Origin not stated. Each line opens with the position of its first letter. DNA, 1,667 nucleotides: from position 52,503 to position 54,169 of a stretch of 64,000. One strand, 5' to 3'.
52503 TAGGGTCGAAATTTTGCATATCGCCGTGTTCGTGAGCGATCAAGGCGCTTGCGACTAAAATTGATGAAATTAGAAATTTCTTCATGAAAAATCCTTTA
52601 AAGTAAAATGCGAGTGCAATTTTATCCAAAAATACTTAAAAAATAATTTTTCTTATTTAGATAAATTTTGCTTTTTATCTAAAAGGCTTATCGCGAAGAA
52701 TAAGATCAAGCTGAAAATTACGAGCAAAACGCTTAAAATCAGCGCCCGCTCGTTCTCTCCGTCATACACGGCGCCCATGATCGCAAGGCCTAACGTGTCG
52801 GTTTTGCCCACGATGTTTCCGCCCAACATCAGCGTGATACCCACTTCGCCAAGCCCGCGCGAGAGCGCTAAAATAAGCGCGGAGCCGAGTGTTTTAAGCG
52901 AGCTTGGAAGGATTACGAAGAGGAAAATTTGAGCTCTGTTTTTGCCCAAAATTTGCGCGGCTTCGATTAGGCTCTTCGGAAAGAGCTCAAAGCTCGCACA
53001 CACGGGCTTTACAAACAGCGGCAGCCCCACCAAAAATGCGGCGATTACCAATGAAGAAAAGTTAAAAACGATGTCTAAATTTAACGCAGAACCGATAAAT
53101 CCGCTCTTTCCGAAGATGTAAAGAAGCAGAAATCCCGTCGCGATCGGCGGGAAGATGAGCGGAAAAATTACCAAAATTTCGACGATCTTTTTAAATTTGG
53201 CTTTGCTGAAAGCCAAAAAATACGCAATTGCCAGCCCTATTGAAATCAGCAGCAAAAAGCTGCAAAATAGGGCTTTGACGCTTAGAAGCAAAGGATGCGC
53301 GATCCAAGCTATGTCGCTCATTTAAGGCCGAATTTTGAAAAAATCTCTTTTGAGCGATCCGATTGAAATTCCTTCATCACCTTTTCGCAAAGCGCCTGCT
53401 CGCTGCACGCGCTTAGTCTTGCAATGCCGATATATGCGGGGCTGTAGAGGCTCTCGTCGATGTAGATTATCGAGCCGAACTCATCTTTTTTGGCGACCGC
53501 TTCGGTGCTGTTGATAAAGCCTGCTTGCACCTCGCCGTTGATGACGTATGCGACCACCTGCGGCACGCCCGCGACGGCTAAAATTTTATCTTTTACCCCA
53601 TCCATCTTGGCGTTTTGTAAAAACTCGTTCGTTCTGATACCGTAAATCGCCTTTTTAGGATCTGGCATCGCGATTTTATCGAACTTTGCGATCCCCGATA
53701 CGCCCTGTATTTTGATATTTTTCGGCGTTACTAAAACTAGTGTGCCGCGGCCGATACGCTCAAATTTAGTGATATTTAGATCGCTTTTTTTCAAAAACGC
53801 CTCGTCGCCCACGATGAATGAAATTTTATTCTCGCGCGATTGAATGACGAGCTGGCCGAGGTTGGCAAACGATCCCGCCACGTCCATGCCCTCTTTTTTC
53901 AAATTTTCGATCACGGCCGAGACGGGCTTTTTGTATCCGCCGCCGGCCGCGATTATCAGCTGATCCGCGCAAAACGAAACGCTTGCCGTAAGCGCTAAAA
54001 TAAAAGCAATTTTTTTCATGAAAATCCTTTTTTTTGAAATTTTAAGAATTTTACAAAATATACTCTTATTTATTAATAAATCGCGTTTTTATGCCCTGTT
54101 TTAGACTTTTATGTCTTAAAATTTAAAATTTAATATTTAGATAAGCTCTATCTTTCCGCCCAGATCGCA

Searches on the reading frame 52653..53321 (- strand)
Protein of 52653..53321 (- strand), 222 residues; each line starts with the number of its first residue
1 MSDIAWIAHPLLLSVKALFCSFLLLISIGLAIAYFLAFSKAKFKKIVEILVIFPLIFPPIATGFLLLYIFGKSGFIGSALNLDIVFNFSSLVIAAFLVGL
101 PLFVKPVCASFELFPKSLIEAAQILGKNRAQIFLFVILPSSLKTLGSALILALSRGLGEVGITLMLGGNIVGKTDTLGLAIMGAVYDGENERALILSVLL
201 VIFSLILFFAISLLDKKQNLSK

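Call 44: search_protein_families(library=pfam, proteins=[window:52653-53321:-], max_evalue=0.00001)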
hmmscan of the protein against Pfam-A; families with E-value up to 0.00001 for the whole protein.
window:52653-53321:- (222 aa): 1 family
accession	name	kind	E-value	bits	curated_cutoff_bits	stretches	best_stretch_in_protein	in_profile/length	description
PF00528.27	BPD_transp_1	-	1.6e-16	61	26.4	1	29-217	1-181/184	Binding-protein-dependent transport system inner membrane component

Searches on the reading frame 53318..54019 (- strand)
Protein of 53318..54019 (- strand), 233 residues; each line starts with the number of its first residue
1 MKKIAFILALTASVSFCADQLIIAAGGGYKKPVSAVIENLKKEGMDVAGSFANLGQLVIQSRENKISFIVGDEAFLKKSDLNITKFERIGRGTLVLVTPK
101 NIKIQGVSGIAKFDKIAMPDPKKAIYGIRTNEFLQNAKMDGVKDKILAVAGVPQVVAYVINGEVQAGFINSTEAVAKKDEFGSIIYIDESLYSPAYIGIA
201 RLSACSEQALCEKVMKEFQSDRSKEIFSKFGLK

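Call 44: search_protein_families(library=pfam, proteins=[window:53318-54019:-], max_evalue=0.00001)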
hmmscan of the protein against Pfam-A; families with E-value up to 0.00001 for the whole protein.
window:53318-54019:- (233 aa): 1 family
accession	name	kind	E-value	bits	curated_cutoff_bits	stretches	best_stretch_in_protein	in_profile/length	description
PF13531.11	SBP_bac_11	-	1.3e-19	71.3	25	1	22-232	2-226/227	Bacterial extracellular solute-binding protein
